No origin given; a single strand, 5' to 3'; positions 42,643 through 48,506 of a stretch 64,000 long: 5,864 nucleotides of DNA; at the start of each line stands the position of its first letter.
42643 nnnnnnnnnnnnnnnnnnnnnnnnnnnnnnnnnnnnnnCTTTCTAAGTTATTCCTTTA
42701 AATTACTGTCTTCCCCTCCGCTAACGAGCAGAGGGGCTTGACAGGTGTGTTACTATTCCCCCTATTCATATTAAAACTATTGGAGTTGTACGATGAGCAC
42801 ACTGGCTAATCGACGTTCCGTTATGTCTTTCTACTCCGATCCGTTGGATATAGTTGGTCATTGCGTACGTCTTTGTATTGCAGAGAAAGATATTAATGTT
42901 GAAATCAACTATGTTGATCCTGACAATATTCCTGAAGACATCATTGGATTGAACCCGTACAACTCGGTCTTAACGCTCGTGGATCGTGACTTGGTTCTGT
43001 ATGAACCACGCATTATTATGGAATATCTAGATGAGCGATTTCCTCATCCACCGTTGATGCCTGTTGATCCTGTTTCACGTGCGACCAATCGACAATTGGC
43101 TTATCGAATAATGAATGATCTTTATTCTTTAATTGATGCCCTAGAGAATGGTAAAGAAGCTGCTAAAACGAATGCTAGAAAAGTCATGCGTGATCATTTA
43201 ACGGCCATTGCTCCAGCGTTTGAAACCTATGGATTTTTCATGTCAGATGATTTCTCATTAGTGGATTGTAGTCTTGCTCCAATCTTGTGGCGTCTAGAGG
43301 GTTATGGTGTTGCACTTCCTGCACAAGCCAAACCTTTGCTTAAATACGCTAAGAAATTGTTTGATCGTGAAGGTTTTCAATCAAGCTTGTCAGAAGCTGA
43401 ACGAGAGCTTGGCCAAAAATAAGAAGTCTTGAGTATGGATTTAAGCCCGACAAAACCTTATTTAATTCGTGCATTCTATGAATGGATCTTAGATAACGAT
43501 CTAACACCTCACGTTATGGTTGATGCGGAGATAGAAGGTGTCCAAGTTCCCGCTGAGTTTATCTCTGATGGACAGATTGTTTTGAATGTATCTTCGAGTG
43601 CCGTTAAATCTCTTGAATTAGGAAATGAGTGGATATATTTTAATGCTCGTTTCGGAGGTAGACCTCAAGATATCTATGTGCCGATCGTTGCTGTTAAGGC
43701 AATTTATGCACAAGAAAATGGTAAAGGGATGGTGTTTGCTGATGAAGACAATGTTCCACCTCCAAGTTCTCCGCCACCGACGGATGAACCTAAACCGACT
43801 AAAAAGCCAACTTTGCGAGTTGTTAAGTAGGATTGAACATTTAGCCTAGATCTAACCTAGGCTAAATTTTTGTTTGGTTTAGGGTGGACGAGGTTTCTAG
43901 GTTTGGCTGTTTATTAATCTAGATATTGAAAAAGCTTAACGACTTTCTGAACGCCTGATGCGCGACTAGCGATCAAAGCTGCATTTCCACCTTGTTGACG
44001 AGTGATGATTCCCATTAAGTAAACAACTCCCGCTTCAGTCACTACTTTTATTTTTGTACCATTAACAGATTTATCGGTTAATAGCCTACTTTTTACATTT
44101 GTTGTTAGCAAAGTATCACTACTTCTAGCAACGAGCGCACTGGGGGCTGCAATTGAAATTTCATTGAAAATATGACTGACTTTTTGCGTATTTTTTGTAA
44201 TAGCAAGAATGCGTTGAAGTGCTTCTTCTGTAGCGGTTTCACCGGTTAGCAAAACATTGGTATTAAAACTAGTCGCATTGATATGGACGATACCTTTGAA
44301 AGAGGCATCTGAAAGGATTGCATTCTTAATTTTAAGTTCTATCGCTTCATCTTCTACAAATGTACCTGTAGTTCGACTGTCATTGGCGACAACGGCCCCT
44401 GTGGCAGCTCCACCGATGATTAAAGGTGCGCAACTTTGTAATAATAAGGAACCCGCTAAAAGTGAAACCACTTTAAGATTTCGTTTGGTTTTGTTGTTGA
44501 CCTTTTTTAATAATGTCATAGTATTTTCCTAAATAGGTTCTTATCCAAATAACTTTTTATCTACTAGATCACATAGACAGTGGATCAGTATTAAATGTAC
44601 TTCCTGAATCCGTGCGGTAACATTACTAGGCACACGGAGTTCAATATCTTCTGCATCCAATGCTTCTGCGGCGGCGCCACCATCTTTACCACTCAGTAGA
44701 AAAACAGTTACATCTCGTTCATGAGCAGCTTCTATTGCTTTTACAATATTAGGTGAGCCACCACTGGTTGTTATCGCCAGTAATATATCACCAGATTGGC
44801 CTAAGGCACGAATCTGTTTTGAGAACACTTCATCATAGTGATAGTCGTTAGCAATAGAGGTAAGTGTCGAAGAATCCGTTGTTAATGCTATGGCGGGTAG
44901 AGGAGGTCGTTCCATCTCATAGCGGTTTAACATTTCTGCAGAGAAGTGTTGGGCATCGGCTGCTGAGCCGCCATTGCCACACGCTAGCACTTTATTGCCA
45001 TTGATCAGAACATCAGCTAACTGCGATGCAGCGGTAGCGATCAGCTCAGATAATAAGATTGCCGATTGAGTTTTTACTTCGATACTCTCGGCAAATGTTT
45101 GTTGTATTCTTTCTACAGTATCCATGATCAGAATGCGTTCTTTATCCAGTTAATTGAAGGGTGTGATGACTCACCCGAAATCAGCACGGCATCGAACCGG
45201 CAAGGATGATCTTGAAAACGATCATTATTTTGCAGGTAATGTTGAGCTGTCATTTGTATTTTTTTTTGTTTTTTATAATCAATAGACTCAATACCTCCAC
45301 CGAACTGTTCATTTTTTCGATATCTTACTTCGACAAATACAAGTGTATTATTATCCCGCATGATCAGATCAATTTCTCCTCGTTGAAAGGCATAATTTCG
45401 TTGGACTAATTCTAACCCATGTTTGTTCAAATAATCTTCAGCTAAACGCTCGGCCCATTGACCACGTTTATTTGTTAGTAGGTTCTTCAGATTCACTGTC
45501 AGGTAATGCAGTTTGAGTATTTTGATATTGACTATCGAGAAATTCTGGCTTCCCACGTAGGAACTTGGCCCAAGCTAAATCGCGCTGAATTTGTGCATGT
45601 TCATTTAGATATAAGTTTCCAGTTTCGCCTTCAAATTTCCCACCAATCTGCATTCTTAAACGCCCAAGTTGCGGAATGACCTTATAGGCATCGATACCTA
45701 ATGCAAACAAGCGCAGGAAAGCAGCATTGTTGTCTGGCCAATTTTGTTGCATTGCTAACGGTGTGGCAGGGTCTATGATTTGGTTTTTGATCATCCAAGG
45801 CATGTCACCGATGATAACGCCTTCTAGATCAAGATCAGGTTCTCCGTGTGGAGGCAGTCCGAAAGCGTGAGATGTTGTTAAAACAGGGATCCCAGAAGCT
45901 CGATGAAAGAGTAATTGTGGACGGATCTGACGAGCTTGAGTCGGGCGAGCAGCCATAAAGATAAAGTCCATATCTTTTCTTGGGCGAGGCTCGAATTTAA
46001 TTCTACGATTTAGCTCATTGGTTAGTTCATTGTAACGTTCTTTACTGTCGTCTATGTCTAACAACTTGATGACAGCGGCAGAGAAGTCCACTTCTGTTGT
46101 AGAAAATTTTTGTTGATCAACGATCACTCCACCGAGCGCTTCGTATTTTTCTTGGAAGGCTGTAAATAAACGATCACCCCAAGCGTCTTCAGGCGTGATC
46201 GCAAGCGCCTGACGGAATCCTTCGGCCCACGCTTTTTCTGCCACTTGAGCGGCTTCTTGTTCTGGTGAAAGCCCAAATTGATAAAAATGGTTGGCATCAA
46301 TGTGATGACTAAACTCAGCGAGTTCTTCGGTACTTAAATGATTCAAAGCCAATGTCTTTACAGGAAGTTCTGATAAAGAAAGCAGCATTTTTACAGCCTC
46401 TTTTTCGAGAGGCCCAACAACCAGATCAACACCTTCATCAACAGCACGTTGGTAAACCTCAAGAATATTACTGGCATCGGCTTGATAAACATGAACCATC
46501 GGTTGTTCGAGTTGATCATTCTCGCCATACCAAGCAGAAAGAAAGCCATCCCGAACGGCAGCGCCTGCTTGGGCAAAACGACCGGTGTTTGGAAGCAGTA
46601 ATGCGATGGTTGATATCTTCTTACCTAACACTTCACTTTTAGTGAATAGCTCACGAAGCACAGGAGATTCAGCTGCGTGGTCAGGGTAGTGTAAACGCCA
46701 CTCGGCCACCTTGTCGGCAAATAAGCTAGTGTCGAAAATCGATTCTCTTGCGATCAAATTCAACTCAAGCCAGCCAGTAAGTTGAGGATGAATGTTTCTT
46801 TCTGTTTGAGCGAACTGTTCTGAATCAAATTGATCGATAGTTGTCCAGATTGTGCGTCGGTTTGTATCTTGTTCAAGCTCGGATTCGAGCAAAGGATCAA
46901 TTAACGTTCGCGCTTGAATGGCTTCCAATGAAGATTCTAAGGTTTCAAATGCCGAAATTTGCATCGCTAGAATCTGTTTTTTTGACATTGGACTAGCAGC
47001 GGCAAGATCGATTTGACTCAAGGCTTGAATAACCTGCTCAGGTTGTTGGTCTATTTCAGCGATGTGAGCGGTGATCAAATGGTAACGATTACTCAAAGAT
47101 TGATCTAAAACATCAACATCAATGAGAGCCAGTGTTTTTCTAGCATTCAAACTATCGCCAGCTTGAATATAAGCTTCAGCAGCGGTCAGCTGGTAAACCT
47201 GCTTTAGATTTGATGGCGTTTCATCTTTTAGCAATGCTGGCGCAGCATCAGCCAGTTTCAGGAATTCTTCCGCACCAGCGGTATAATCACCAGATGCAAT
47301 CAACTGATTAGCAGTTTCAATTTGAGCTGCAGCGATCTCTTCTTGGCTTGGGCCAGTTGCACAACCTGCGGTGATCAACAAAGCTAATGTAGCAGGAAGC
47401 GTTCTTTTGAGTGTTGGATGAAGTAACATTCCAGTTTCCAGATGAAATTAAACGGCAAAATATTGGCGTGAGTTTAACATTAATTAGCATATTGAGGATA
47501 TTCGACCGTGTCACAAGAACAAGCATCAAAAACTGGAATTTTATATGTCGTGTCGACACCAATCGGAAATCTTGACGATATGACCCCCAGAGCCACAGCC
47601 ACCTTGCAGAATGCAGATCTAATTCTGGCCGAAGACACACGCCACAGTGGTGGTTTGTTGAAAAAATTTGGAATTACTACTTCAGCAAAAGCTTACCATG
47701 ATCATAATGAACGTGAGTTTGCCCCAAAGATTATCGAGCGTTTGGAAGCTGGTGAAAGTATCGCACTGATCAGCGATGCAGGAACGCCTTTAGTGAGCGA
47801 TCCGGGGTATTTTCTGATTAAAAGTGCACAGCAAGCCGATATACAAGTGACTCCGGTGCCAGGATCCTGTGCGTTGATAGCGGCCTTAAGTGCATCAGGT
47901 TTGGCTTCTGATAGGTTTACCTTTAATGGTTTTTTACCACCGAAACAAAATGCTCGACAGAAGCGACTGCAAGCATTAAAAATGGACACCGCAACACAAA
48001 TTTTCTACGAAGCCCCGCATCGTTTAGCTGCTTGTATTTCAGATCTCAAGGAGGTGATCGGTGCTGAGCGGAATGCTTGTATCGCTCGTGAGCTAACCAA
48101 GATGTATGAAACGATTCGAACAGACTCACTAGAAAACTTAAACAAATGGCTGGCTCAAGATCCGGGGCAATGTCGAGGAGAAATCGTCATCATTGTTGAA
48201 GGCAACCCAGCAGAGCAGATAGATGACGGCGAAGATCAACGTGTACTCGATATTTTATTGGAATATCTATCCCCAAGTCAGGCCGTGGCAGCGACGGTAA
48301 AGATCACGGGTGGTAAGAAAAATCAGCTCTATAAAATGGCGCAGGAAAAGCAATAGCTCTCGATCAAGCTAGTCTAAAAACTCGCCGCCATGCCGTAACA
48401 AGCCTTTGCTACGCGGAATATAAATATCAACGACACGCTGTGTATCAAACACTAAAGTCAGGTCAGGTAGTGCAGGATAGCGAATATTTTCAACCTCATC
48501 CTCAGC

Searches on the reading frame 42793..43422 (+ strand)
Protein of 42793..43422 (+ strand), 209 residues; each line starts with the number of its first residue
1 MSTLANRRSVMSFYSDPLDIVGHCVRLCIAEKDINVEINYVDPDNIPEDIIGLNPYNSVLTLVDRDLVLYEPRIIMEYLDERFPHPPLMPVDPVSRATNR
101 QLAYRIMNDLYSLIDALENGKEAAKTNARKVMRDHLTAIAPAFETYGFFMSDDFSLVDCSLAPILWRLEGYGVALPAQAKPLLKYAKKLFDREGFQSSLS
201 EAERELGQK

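Call 57: search_protein_families(library=pfam, proteins=[window:42793-43422:+], max_evalue=0.001)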
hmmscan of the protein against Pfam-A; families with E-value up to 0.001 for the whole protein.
window:42793-43422:+ (209 aa): 5 families
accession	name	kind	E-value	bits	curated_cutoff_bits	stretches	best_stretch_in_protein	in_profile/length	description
PF02798.26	GST_N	-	3.7e-07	30.8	20.9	1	11-81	3-76/76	Glutathione S-transferase, N-terminal domain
PF13410.11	GST_C_2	-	4e-07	30.5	24.9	1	123-182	2-63/69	Glutathione S-transferase, C-terminal domain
PF13409.12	GST_N_2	-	8.1e-07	30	25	1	23-82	6-70/70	Glutathione S-transferase, N-terminal domain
PF13417.12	GST_N_3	-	1.3e-06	29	22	1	25-87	13-75/75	Glutathione S-transferase, N-terminal domain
PF00043.30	GST_C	-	1.4e-06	28.9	20.7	1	111-192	11-92/93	Glutathione S-transferase, C-terminal domain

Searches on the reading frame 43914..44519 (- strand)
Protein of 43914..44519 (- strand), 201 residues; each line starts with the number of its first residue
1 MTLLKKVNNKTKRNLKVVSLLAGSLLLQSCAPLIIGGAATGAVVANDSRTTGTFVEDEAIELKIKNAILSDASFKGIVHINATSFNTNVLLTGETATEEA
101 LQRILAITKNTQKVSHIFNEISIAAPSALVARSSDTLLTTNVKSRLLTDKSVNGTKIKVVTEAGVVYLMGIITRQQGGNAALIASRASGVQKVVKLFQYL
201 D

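Call 57: search_protein_families(library=pfam, proteins=[window:43914-44519:-], max_evalue=0.001)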
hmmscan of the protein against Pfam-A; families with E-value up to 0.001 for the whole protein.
window:43914-44519:- (201 aa): 1 family
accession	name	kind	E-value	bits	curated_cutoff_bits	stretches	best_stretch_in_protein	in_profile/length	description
PF04972.22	BON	-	1e-24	87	27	2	134-199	1-67/69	BON domain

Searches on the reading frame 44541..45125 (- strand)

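Call 57: search_protein_families(library=pfam, proteins=[window:44541-45125:-], max_evalue=0.001)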
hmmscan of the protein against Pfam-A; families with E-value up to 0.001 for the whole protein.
window:44541-45125:- (194 aa): 2 families
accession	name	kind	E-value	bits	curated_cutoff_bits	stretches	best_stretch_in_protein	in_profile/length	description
PF13580.11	SIS_2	-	1.2e-28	100.4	27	1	25-142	17-134/138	SIS domain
PF01380.27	SIS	-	0.00052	20.3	25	1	88-156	30-98/131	SIS domain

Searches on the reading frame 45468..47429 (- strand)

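Call 4: search_protein_families(library=pfam, proteins=[window:45468-47429:-], max_evalue=0.01)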
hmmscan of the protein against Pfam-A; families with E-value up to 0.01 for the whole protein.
window:45468-47429:- (653 aa): 2 families
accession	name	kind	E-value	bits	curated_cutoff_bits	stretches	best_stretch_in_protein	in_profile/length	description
PF04348.19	LppC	-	9.4e-102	341.9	28.8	1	73-625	20-562/563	LppC putative lipoprotein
PF13458.12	Peripla_BP_6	-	1.1e-10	42.2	31.7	1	274-456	3-186/343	Periplasmic binding protein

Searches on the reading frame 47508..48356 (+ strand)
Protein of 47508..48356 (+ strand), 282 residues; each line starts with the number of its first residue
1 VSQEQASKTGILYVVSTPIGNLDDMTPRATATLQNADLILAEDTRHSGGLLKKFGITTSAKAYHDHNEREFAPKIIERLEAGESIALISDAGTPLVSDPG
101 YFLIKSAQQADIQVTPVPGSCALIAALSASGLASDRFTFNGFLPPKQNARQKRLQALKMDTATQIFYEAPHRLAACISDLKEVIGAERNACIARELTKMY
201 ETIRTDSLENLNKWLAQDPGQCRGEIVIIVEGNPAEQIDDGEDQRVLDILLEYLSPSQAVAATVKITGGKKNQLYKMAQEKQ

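Call 4: search_protein_families(library=pfam, proteins=[window:47508-48356:+], max_evalue=0.01)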
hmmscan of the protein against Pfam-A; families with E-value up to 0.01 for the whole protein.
window:47508-48356:+ (282 aa): 2 families
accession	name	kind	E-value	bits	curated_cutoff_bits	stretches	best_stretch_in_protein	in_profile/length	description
PF00590.25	TP_methylase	-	7.7e-31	108.1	27.8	1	12-211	2-211/212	Tetrapyrrole (Corrin/Porphyrin) Methylases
PF23016.2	RsmI_C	-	1.4e-12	47.7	27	1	239-280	3-44/46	RsmI C-terminal HTH domain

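Call 17: find_related_loci(query=window:47508-48356:+, collection=genome_contigs, flank=10000)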
Query window:47508-48356:+ (282 aa) in genome_contigs; peptide patterns used: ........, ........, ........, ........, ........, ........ (x = any residue, [..] = any of these).
153 stretches matched a pattern; 86 encode a relative of the query (tblastn E <= 1e-3); the best 80 are kept; 80 distinct loci.
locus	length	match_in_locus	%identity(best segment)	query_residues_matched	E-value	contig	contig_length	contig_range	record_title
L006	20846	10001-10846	79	1-282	7e-147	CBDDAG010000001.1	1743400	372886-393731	MAG: Gammaproteobacteria bacterium isolate da2c0b02-0042-499d-be3c-6ebcc0061ba8 genome assembly, contig: contig_1, whole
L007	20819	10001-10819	77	10-281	2e-141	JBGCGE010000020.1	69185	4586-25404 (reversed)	MAG: Gammaproteobacteria bacterium isolate SGMAG-06 contig20, whole genome shotgun sequence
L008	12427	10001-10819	52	9-278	4e-92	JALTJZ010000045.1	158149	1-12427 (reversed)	MAG: Chromatiales bacterium isolate S139_maxbin2_scaf2bin.148 S139_NODE_26_length_158149_cov_63.509809, whole genome sho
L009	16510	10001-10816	51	10-278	5e-90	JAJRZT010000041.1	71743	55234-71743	MAG: Gammaproteobacteria bacterium isolate Dive96_bin4.222 k141_2147676, whole genome shotgun sequence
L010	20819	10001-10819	52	9-278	2e-89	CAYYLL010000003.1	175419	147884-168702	MAG TPA_asm: uncultured Thioalkalispiraceae bacterium isolate SRP128015_co1_207 genome assembly, contig: NODE_9_length_1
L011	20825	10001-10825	52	6-278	8e-89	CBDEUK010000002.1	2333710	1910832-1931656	MAG: Gammaproteobacteria bacterium isolate aaa19712-8064-448f-a3ea-3039ebdaf282 genome assembly, contig: contig_2, whole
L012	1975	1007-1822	51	10-278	3e-92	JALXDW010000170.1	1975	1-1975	MAG: Chromatiales bacterium isolate T2_metabat2_scaf2bin.334 T2_NODE_188556_length_1975_cov_1.376082, whole genome shotg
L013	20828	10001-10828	50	5-278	5e-87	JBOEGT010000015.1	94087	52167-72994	MAG: Arenicella sp. isolate PBSAgam3 PBSA13_contig_210, whole genome shotgun sequence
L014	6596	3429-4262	50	8-282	2e-85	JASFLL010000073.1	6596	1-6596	MAG: Thioalkalispiraceae bacterium isolate D0817M12metaG_Bin_295 D0817M12metaG_FD_scaffold_1874_c1, whole genome shotgun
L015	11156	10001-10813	50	8-278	9e-86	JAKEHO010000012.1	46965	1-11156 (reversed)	MAG: Gammaproteobacteria bacterium isolate PMV_7.24 PMV_7.24.k101_51356, whole genome shotgun sequence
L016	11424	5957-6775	51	10-280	2e-85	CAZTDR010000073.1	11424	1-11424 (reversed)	MAG TPA_asm: uncultured Coxiellaceae bacterium isolate SRP193066_co1_1 genome assembly, contig: NODE_5132_length_11424_c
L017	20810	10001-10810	54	10-278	3e-84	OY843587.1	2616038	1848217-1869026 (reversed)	MAG: Gammaproteobacteria bacterium isolate fb9057c4-80fa-4262-a4f8-0050f6e89feb genome assembly, chromosome: 1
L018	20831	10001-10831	47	8-282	1e-78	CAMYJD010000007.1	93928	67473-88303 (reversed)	MAG: uncultured Gammaproteobacteria bacterium isolate ES_Gamma_035 genome assembly, contig: scaffold_134, whole genome s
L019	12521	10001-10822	50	8-278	7e-77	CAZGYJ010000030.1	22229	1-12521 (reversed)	MAG TPA_asm: uncultured Methylomonas sp. isolate SRP163575_co2_99 genome assembly, contig: NODE_2733_length_22229_cov_43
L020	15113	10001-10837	50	2-278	2e-76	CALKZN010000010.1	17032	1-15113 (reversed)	MAG: uncultured Arenicellaceae bacterium isolate R3_Bin_Bin_161_1 genome assembly, contig: c_000002824675, whole genome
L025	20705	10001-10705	49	6-240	3e-70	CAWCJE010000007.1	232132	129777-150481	MAG: uncultured Gammaproteobacteria bacterium isolate MFD09368.bin.2.99 genome assembly, contig: contig_26607, whole gen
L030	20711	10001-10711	48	6-242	1e-65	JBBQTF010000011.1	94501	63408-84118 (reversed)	MAG: Steroidobacterales bacterium isolate Co_metawrap_1811 Cmw_1811_k141_9832074_length_94501_cov_15.9953, whole genome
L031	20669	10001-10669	48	8-230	8e-66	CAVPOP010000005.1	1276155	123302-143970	MAG: uncultured Gammaproteobacteria bacterium isolate MFD00031.bin.1.58 genome assembly, contig: contig_7946, whole geno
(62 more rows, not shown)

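Call 56: search_protein_families(library=pfam, proteins=[L025:11341-13788:-, L031:11300-13543:-, L030:11462-11950:+, L006:13801-14226:-, L006:14287-14670:-, L006:14667-14876:-, L007:12253-12666:+, L007:13590-14396:+, L007:14436-15428:-], max_evalue=0.001)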
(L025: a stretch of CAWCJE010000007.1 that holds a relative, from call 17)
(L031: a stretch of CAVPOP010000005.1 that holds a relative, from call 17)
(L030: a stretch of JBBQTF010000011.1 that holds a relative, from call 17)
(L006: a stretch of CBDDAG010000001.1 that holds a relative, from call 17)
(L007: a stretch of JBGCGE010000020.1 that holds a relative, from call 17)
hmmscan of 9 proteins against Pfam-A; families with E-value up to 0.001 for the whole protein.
L025:11341-13788:- (815 aa): 4 families
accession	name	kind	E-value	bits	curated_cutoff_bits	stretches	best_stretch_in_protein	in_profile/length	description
PF00199.24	Catalase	-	1.3e-180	600.9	25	1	144-529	1-382/383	Catalase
PF06628.17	Catalase-rel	-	1e-20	74.1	30.1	1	563-626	2-65/65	Catalase-related immune-responsive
PF18011.7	Catalase_C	-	2.7e-16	60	24.6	1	665-808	1-148/150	C-terminal domain found in long catalases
PF01965.30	DJ-1_PfpI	-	2.4e-07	31.1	26.6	1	667-775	1-112/165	DJ-1/PfpI family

L031:11300-13543:- (747 aa): 3 families
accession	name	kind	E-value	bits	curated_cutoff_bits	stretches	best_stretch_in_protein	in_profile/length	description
PF03160.20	Calx-beta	-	3.6e-29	101.6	27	2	474-589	4-117/119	Calx-beta domain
PF17164.10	DUF5122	-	3e-23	82.2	27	2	233-264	2-36/36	Domain of unknown function (DUF5122) beta-propeller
PF00400.38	WD40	-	0.00082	20.3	27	0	438-455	14-32/39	WD domain, G-beta repeat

L030:11462-11950:+ (162 aa): 2 families
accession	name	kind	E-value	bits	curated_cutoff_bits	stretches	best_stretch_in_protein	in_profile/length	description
PF16242.11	Pyrid_ox_like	-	6e-34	117.1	28.8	1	9-142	4-139/149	Pyridoxamine 5'-phosphate oxidase like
PF01243.27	PNPOx_N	-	2.3e-05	25.2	28.1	1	30-129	23-119/120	Pyridoxamine 5'-phosphate oxidase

L006:13801-14226:- (141 aa): 0 families

L006:14287-14670:- (127 aa): 1 family
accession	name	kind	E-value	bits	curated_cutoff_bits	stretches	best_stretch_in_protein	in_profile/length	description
PF01850.27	PIN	-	3.4e-12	47.5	23.6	1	4-115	1-115/120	PIN domain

L006:14667-14876:- (69 aa): 1 family
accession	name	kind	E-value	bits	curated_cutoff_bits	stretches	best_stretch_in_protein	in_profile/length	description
PF09957.15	VapB_antitoxin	-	1.2e-10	41.6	23.4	1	6-49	1-44/47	Bacterial antitoxin of type II TA system, VapB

L007:12253-12666:+ (137 aa): 0 families

L007:13590-14396:+ (268 aa): 1 family
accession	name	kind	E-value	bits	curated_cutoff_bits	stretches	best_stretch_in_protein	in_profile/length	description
PF09624.15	DUF2393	-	0.00034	21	26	0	186-261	67-142/146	Protein of unknown function (DUF2393)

L007:14436-15428:- (330 aa): 2 families
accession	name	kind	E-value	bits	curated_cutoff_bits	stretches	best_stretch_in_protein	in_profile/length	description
PF01548.23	DEDD_Tnp_IS110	-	3.8e-22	79.2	29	1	21-163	2-149/155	Transposase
PF02371.22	Transposase_20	-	6.2e-18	65.4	21.3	1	204-286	2-86/87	Transposase IS116/IS110/IS902 family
